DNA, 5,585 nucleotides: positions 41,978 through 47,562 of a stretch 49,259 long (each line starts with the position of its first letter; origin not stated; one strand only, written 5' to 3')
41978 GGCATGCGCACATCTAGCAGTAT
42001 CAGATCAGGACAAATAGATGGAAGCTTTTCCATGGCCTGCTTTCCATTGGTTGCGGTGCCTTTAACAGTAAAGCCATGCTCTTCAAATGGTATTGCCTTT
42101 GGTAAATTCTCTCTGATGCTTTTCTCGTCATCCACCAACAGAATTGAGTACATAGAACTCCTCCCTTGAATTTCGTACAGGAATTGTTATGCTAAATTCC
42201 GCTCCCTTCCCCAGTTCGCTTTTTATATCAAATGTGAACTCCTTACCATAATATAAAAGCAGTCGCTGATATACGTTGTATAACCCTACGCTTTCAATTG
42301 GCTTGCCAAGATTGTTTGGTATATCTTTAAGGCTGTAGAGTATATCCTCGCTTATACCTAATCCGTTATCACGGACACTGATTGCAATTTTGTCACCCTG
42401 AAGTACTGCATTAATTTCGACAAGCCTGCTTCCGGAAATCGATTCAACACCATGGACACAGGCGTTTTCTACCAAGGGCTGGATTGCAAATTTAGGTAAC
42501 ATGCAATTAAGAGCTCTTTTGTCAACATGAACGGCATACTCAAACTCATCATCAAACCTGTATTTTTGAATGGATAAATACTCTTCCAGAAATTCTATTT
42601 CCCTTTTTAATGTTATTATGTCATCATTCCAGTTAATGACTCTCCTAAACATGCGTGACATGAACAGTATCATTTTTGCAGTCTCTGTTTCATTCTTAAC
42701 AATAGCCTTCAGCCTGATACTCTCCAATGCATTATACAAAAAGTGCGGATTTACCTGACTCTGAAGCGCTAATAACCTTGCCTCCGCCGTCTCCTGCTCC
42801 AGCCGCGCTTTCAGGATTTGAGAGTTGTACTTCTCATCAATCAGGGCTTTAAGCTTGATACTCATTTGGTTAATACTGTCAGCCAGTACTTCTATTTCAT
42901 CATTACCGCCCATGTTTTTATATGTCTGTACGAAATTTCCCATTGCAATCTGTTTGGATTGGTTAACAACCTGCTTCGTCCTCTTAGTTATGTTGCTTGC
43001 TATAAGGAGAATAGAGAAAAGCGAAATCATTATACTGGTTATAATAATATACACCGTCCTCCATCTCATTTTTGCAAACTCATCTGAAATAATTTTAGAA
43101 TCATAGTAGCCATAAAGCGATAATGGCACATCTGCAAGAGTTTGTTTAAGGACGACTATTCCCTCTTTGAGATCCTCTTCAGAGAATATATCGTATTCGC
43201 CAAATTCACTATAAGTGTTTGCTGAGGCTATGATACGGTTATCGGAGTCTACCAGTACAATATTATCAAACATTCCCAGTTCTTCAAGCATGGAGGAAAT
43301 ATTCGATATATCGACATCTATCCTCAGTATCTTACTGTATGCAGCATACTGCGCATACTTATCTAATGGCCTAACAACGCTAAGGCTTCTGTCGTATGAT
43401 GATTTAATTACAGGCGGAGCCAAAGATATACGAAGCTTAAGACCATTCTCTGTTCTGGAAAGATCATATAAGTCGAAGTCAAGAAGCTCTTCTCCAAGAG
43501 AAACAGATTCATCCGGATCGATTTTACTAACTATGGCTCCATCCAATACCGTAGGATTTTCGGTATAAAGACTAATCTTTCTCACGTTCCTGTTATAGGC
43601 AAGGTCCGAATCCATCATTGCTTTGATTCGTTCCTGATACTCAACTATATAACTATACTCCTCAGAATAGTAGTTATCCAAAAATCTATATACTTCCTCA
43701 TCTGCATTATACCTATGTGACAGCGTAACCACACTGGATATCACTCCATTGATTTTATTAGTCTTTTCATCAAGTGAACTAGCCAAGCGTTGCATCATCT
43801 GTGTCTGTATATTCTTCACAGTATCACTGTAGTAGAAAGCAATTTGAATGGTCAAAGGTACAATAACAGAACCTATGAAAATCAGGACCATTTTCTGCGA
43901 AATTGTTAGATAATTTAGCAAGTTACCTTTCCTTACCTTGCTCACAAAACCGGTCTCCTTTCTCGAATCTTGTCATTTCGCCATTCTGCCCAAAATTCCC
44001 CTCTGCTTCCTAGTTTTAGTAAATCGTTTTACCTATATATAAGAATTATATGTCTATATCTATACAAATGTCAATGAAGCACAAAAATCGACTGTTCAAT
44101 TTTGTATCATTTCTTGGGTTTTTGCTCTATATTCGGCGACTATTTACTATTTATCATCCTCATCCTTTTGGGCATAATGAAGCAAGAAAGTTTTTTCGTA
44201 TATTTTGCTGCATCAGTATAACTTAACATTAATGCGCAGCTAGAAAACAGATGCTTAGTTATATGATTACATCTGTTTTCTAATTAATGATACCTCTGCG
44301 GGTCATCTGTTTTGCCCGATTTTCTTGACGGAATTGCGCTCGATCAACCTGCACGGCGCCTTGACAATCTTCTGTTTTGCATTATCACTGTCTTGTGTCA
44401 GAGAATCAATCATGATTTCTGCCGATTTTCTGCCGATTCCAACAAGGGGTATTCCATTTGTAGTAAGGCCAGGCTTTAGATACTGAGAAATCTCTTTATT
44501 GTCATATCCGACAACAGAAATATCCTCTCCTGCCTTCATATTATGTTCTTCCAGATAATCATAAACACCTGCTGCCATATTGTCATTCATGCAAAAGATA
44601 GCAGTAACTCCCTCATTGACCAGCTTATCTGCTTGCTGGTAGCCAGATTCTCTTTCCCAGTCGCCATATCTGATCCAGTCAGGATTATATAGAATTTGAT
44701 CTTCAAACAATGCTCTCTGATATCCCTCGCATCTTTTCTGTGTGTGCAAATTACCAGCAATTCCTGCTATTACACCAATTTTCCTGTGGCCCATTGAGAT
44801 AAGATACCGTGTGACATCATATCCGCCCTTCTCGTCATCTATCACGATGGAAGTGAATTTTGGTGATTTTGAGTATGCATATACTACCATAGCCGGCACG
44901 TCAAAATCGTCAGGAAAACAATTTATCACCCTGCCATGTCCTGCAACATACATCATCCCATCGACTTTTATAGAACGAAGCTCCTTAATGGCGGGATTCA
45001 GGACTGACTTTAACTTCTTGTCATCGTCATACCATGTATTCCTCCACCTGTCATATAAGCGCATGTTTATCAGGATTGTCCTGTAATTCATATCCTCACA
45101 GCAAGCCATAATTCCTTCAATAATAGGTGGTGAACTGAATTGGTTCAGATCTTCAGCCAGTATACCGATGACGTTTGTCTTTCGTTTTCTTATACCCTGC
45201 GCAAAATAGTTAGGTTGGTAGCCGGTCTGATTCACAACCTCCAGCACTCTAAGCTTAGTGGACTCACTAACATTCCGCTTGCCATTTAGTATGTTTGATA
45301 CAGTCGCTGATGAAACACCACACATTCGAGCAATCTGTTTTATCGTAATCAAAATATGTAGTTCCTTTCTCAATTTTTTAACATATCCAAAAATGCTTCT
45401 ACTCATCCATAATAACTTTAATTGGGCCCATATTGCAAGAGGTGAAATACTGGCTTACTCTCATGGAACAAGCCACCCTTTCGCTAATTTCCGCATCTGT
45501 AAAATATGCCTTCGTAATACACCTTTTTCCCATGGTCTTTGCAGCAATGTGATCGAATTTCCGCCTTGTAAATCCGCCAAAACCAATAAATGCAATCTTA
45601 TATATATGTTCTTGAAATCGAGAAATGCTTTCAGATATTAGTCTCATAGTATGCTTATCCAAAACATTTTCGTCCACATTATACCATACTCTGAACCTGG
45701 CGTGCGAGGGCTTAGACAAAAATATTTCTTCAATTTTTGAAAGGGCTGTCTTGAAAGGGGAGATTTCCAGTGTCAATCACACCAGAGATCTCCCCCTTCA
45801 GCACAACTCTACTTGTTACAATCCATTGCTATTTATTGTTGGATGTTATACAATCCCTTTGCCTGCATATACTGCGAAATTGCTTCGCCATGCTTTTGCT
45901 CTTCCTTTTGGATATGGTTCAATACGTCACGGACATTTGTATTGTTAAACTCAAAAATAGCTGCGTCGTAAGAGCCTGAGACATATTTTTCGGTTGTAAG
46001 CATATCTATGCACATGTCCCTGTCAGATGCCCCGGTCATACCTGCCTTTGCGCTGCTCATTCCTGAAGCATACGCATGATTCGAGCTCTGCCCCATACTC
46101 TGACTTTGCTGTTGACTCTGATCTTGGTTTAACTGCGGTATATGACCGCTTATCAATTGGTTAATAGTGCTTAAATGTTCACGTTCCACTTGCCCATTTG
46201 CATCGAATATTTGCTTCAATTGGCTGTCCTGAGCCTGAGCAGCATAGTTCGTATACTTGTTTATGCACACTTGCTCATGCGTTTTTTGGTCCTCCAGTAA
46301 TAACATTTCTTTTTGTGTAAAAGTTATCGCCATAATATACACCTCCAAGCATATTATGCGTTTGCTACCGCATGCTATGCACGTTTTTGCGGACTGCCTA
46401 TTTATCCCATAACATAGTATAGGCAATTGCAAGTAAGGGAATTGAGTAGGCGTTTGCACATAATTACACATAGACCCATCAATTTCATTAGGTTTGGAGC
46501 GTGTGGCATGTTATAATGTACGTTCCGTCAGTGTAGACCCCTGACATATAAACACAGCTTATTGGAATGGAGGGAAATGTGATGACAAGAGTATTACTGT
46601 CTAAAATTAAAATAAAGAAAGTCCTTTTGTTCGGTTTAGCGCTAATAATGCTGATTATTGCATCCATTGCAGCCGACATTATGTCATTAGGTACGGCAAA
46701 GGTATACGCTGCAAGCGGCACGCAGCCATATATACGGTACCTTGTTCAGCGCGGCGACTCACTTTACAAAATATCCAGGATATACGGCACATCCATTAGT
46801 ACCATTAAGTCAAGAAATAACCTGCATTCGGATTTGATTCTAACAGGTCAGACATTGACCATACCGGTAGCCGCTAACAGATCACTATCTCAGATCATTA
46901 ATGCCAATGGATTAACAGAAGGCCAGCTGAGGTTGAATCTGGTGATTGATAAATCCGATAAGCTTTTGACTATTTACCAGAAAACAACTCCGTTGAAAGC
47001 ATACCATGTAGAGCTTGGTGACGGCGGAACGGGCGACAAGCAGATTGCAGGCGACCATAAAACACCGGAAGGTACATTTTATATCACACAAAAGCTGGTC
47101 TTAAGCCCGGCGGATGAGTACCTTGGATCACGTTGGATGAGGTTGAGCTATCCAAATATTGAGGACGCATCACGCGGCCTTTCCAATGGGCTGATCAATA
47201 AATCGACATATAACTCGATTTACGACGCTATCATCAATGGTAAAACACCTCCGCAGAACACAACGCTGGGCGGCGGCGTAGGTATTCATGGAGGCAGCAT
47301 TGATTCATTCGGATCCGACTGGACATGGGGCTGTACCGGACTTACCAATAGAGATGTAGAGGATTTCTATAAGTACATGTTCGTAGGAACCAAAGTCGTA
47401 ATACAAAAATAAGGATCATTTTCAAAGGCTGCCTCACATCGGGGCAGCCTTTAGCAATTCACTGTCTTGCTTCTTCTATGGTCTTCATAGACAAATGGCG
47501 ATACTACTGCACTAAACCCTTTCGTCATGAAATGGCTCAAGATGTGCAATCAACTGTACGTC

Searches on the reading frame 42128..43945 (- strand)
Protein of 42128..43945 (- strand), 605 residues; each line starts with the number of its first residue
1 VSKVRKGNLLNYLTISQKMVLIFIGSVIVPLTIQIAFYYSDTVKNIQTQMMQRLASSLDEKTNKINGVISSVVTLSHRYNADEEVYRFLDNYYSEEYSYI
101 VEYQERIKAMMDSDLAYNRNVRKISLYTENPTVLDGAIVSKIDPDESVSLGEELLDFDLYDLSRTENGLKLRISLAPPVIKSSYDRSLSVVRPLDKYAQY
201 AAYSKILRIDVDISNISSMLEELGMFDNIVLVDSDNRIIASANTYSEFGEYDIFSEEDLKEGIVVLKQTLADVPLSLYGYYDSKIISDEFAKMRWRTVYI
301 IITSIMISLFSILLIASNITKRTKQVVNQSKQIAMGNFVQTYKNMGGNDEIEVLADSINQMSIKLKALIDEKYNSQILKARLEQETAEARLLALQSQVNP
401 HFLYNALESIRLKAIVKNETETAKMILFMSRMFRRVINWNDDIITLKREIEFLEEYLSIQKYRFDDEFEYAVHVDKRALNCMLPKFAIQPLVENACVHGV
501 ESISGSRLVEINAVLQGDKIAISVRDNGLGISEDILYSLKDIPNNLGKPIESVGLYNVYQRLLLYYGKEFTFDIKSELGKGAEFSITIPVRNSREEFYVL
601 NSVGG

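Call 93: search_protein_families(library=pfam, proteins=[window:42128-43945:-], max_evalue=0.00001)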
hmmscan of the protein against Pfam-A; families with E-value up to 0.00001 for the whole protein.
window:42128-43945:- (605 aa): 3 families
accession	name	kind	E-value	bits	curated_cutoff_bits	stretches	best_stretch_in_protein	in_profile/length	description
PF06580.19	His_kinase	-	5e-24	84.8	25.2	1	389-468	1-81/81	Histidine kinase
PF02518.31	HATPase_c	-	7.6e-08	33.2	26.4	1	487-591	9-110/111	Histidine kinase-, DNA gyrase B-, and HSP90-like ATPase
PF00672.30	HAMP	-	2e-07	31.7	25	1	314-366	1-52/53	HAMP domain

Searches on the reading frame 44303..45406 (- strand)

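Call 94: search_protein_families(library=pfam, proteins=[window:44303-45406:-], max_evalue=0.00001)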
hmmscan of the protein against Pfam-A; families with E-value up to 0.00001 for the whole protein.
window:44303-45406:- (367 aa): 5 families
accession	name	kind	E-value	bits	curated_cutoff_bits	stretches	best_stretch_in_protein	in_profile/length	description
PF13377.12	Peripla_BP_3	-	2.7e-29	102.8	26.5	1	200-360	2-167/167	Periplasmic binding protein-like domain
PF00532.27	Peripla_BP_1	-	3.1e-18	66.7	22.2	1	137-356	47-279/281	Periplasmic binding proteins and sugar binding domain of LacI family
PF00356.27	LacI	-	1.2e-15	57.4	27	1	21-66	1-46/46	Bacterial regulatory proteins, lacI family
PF13407.12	Peripla_BP_4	-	1.1e-13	51.8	35.1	1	179-306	91-221/258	Periplasmic binding protein domain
PF01381.28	HTH_3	-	1.7e-06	28.4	23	1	9-50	1-40/55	Helix-turn-helix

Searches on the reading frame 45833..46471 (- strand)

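Call 94: search_protein_families(library=pfam, proteins=[window:45833-46471:-], max_evalue=0.00001)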
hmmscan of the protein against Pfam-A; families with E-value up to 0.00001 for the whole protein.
window:45833-46471:- (212 aa): 1 family
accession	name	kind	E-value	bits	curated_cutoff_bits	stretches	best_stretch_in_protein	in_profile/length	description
PF07875.18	Coat_F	-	2.6e-21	76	25.7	1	149-210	1-62/63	Coat F domain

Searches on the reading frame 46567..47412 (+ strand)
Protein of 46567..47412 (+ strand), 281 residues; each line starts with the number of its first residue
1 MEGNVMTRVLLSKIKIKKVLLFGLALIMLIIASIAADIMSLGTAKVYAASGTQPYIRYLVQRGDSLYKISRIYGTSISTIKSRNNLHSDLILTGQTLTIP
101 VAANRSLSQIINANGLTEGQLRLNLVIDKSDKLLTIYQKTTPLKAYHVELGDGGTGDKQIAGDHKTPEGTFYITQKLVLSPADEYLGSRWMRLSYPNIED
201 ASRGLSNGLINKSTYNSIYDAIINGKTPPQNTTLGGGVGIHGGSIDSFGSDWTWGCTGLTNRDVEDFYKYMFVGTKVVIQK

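Call 94: search_protein_families(library=pfam, proteins=[window:46567-47412:+], max_evalue=0.00001)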
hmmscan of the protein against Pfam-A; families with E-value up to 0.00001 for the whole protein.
window:46567-47412:+ (281 aa): 3 families
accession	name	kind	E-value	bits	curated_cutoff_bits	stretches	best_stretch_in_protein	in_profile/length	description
PF03734.19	YkuD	-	6.3e-17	63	23.4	1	125-279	4-146/146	L,D-transpeptidase catalytic domain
PF01476.26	LysM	-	2.6e-14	53.3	20.9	1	58-100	1-43/43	LysM domain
PF23473.1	LysM3_LYK4_5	-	7.6e-06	26.4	29.3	0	58-100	5-47/48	LYK4/5 LysM3 domain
